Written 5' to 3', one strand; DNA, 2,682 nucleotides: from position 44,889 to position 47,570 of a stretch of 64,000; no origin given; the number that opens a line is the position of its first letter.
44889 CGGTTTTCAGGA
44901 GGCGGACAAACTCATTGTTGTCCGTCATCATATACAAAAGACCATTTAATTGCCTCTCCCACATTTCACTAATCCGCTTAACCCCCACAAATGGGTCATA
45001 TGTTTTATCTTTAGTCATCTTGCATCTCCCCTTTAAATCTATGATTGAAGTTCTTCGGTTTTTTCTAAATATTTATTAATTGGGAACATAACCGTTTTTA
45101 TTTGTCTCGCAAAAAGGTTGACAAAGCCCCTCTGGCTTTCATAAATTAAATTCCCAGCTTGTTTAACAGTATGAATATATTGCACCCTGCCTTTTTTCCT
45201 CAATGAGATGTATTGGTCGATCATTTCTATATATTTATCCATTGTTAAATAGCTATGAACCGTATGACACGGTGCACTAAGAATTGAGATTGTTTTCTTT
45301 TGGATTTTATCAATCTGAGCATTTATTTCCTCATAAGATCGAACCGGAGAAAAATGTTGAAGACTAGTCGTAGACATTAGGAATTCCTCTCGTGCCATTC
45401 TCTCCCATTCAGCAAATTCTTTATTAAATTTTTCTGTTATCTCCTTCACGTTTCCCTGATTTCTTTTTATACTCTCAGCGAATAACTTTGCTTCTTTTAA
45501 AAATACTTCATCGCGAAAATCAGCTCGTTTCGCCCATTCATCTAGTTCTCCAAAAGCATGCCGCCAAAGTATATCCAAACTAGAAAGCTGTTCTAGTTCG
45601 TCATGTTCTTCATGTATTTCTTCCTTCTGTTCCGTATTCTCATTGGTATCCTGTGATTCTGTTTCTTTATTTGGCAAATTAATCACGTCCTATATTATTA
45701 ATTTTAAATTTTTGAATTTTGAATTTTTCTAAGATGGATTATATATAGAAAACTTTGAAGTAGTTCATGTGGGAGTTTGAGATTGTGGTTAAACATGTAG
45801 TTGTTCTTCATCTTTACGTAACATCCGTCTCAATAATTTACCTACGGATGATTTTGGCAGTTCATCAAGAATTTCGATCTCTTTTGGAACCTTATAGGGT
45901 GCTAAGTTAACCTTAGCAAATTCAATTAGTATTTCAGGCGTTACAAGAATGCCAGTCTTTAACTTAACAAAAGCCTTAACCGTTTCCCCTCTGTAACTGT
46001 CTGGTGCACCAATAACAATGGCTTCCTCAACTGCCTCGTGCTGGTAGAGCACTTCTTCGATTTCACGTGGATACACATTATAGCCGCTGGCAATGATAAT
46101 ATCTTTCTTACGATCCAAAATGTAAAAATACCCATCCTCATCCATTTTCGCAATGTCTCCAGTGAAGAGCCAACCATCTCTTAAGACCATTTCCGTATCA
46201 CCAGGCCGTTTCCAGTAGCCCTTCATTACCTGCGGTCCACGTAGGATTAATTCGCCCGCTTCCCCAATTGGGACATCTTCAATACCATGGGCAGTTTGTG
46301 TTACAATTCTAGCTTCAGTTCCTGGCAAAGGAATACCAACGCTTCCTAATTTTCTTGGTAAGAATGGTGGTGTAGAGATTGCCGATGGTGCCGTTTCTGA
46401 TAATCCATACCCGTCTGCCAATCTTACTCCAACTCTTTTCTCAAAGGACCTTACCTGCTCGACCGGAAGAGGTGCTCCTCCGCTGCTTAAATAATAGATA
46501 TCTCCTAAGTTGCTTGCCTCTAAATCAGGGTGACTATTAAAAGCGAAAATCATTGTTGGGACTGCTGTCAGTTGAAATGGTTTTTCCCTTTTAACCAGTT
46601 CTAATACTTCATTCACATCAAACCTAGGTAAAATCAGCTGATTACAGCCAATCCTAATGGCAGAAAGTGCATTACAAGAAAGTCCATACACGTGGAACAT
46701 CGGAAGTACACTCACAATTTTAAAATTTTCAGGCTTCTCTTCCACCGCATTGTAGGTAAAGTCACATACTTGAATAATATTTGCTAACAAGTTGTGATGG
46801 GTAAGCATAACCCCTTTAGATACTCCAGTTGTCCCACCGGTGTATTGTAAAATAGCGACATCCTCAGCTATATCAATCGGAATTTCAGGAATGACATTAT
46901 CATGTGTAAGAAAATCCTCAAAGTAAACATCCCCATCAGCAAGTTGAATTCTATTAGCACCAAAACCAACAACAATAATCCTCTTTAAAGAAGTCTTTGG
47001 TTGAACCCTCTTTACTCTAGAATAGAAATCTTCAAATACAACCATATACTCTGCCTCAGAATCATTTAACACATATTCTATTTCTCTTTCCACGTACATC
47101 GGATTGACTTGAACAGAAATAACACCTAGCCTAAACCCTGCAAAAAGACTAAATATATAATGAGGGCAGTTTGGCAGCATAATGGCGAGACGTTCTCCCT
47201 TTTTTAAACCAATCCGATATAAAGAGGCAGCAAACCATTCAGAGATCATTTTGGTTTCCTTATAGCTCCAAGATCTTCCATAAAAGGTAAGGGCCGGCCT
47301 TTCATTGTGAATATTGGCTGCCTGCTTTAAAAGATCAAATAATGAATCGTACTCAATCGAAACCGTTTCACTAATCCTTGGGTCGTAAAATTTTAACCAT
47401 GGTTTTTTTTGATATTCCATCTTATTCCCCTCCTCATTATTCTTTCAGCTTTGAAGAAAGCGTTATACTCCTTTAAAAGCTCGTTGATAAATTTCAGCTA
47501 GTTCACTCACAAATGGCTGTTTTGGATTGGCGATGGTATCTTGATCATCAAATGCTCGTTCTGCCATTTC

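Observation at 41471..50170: Atypical class IV PHA locus fed by an acyl-CoA ligase and AdhE instead of PhaB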

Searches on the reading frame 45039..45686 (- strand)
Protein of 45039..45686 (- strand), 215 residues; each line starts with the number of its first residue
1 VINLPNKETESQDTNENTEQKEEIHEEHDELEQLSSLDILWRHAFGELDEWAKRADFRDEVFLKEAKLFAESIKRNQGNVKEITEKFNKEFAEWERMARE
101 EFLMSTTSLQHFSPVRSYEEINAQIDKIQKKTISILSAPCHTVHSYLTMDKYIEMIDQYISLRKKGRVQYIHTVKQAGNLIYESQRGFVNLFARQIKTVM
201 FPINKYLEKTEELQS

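Call 3: search_protein_families(library=pfam, proteins=[window:45039-45686:-])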
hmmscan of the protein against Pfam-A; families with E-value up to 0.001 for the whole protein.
window:45039-45686:- (215 aa): 0 families

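Call 4: search_protein_families(library=ncbifam, proteins=[window:45039-45686:-])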
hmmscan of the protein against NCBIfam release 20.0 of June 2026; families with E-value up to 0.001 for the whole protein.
window:45039-45686:- (215 aa): 0 families

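Call 61: search_protein_families(library=pfam, max_evalue=1, proteins=[window:45042-45686:-])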
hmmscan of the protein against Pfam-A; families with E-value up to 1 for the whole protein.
seq(215 aa): 3 families
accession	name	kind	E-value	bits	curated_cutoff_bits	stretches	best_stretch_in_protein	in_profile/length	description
PF04518.17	Effector_1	-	0.0028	17.3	23.8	1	62-190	47-159/371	Effector from type III secretion system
PF24408.1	wHTH-Calcineurin_assc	-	0.016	15.5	27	0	77-114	6-44/56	wHTH-Calcineurin_assc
PF18363.6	PI_PP_I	-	0.057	14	28.5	1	67-146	13-92/94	Phosphoinositide phosphatase insertion domain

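Call 65: search_protein_representatives(protein=window:45039-45686:-)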
Query: 215 residues. Proteins with E-value up to 0.001 (for the whole library): 30; up to 1e-10: 25; up to 1e-30: 10. The best 30 are listed.
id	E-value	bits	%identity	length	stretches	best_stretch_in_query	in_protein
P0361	6.1e-85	300.6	73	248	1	29-213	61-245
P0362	3.1e-67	242.9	58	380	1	16-209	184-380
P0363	9.8e-40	153.1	36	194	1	34-214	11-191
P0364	3.0e-39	151.5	37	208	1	28-210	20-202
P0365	4.2e-39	151.1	43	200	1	33-209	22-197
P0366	6.9e-39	150.4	41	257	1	32-212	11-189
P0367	1.4e-37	146.1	38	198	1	14-209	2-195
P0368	2.3e-35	138.9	40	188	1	35-209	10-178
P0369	6.6e-35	137.4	37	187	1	35-209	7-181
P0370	3.4e-34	135.0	36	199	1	35-213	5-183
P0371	1.9e-30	122.8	32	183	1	42-209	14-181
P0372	2.3e-30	122.5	33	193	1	32-213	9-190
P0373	3.1e-27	112.3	33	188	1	35-208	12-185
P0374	4.2e-27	111.9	58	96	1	122-213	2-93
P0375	1.8e-25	106.5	33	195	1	30-208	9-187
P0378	8.2e-24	101.2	27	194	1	33-211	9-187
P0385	3.5e-13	66.5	23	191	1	25-209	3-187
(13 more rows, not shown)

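Call 66: find_encoding_contigs(protein=P0378, flank=7000, max_places=2)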
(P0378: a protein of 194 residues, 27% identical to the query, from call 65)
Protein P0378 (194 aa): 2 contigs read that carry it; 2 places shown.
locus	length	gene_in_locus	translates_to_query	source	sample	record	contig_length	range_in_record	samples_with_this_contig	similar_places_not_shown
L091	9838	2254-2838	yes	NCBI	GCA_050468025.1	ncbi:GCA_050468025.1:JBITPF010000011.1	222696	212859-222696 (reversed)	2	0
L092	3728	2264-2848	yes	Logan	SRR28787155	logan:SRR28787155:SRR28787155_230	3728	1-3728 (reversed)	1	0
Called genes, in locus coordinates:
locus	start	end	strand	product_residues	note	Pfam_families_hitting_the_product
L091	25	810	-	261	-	PF00561:Abhydrolase_1, PF12146:Hydrolase_4, PF12697:Abhydrolase_6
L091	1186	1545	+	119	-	-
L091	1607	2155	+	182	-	-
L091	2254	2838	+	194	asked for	-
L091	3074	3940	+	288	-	PF02653:BPD_transp_2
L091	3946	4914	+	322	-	PF02653:BPD_transp_2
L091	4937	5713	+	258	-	PF13476:AAA_23 (weak), PF00005:ABC_tran, PF13304:AAA_21 (faint), PF12399:BCA_ABC_TP_C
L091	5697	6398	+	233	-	PF00005:ABC_tran, PF13304:AAA_21 (faint)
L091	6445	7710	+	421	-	PF13433:Peripla_BP_5 (weak), PF13458:Peripla_BP_6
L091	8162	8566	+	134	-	PF03061:4HBT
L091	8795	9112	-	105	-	PF03466:LysR_substrate (weak)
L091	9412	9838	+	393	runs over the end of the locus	PF02771:Acyl-CoA_dh_N, PF02770:Acyl-CoA_dh_M, PF00441:Acyl-CoA_dh_1, PF08028:Acyl-CoA_dh_2, PF22924:ACOX_C_alpha1 (weak)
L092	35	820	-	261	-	PF00561:Abhydrolase_1, PF12146:Hydrolase_4, PF12697:Abhydrolase_6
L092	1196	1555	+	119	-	-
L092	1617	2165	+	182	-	-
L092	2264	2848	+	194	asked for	-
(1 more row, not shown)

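Call 67: find_encoding_contigs(protein=P0385, flank=7000, max_places=2)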
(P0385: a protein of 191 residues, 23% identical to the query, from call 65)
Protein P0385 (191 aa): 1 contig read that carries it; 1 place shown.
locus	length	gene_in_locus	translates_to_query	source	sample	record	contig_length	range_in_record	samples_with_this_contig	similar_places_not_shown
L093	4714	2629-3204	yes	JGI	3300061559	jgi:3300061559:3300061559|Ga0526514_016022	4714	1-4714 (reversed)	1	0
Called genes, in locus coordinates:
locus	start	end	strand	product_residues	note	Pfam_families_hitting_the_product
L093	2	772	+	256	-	?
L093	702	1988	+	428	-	PF00108:Thiolase_N, PF02803:Thiolase_C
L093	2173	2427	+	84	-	-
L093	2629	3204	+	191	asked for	-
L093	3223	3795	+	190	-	-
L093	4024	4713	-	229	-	?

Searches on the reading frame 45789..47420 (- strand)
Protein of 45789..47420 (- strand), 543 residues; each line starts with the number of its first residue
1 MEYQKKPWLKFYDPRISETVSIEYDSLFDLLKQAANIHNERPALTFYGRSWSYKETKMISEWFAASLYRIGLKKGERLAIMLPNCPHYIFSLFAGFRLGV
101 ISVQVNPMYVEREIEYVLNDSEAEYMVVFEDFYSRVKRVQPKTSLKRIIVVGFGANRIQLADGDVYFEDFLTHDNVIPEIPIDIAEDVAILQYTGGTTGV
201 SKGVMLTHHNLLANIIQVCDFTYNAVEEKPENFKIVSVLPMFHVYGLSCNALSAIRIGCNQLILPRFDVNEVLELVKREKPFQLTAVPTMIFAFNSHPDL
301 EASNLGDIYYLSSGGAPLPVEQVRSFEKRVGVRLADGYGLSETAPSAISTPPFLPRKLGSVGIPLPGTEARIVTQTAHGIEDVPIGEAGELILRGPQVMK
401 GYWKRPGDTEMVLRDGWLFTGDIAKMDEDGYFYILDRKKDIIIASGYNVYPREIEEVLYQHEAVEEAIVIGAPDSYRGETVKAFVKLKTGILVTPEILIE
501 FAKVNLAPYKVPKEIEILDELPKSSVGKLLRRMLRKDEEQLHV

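Call 3: search_protein_families(library=pfam, proteins=[window:45789-47420:-])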
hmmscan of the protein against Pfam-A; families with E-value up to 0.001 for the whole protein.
window:45789-47420:- (543 aa): 2 families
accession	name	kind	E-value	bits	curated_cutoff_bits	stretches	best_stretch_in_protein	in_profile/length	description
PF00501.34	AMP-binding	-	2e-82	277.4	29.9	1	32-403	2-384/384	AMP-binding enzyme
PF13193.12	AMP-binding_C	-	2.6e-19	70.3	24.5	1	453-528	1-76/76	AMP-binding enzyme C-terminal domain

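Call 4: search_protein_families(library=ncbifam, proteins=[window:45789-47420:-])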
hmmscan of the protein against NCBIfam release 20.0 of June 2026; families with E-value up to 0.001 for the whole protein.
window:45789-47420:- (543 aa): 105 families (the best 25 are shown)
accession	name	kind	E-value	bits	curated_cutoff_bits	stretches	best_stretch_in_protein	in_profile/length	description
NF005220.0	PRK06710.1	equivalog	5e-143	477.2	1116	2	177-539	197-554/563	long-chain-fatty-acid--CoA ligase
NF004114.0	PRK05605.1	equivalog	2.1e-138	462.2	766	2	181-537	216-568/575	long-chain-fatty-acid--CoA ligase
NF004837.0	PRK06187.1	subfamily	8.5e-134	446.7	476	1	25-538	8-522/531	long-chain-fatty-acid--CoA ligase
NF006523.0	PRK08974.1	equivalog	8e-130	433.6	884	2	184-539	204-554/561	long-chain-fatty-acid--CoA ligase FadD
NF005463.0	PRK07059.1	subfamily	3.6e-128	428.4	869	2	185-537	203-555/557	long-chain-fatty-acid--CoA ligase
NF006181.0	PRK08314.1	subfamily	4.4e-125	418.1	705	1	4-540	3-556/563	long-chain-fatty-acid--CoA ligase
NF004229.0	PRK05677.1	subfamily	8.2e-121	404.2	879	2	185-539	206-556/563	long-chain-fatty-acid--CoA ligase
NF006442.0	PRK08751.1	equivalog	7.7e-117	391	1023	2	175-537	198-557/560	long-chain fatty acid--CoA ligase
TIGR03205.1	pimA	equivalog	3.4e-111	372.3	705.6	1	7-535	3-541/541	dicarboxylate--CoA ligase PimA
NF006182.0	PRK08316.1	subfamily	1.2e-108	363.9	663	1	22-540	8-519/523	fatty acyl-CoA synthetase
NF009139.0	PRK12492.1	equivalog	9.1e-106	354.5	1018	2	185-536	206-560/562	long-chain-fatty-acid--CoA ligase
NF005307.0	PRK06839.1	equivalog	2.6e-98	329.8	748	1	32-535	9-490/496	o-succinylbenzoate--CoA ligase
NF005702.0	PRK07514.1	subfamily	2.4e-97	326.4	558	1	25-541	3-503/506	malonyl-CoA synthase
NF009233.0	PRK12583.1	subfamily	3.2e-95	319.6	832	2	186-536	201-548/558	fatty acid CoA ligase family protein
NF005714.0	PRK07529.1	subfamily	3e-94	316.6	632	1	25-538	30-576/640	acyl-CoA synthetase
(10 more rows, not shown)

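Call 35: search_solved_structures(query=window:45789-47420:-, max_evalue=1e-40)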
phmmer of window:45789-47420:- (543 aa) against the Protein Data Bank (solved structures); distinct sequences matched with E-value up to 1e-40: 69 (the best 60 are shown).
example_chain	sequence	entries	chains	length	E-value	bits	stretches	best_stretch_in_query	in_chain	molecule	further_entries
8weu_A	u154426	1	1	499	1.1e-78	268.5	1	43-536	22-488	Fatty-acyl-CoA synthase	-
8wev_A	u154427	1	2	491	1.2e-78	268.3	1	43-535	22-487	Feruloyl-CoA Synthetase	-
3g7s_A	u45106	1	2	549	4.5e-78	266.5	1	37-542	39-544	Long-chain-fatty-acid--CoA ligase (FadD-1)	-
5bsw_A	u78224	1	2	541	5.2e-71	243.2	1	49-535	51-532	4-coumarate--CoA ligase 2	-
3a9u_A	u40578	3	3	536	9.9e-71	242.2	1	36-536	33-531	4-coumarate--CoA ligase | 4-coumarate:CoA ligase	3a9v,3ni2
5bsm_A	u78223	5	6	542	2.4e-70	241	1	49-535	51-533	4-coumarate--CoA ligase 2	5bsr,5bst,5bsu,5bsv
5u95_A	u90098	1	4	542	1.6e-69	238.3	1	49-535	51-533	4-coumarate--CoA ligase 2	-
3tsy_A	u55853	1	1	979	5.9e-69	236.4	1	38-535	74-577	Fusion Protein 4-coumarate--CoA ligase 1, Resveratrol synthase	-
4gxq_A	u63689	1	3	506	6.3e-66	226.4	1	47-538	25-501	Malonyl CoA synthetase, Benzoate-CoA ligase Chimeric protein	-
4gxr_A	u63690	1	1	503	1e-64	222.4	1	47-538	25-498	Malonyl CoA synthetase, Benzoate-CoA ligase Chimeric protein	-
8r2q_A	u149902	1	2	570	2.6e-64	221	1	31-535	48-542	Probable fatty-acid-CoA ligase FadD5 (Fatty-acid-CoA synthetase) (Fatty-acid-CoA synthase)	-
4fuq_A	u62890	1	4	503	2.7e-64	221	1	47-538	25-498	Malonyl CoA synthetase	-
7kyd_A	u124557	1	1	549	4.4e-64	220.3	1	64-536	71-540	Long-chain fatty-acyl-CoA synthetase CG6178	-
4fut_A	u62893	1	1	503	1.8e-63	218.3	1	47-538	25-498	Malonyl CoA synthetase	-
6k4c_A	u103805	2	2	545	3e-61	211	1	49-536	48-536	Ancestral luciferase AncLamp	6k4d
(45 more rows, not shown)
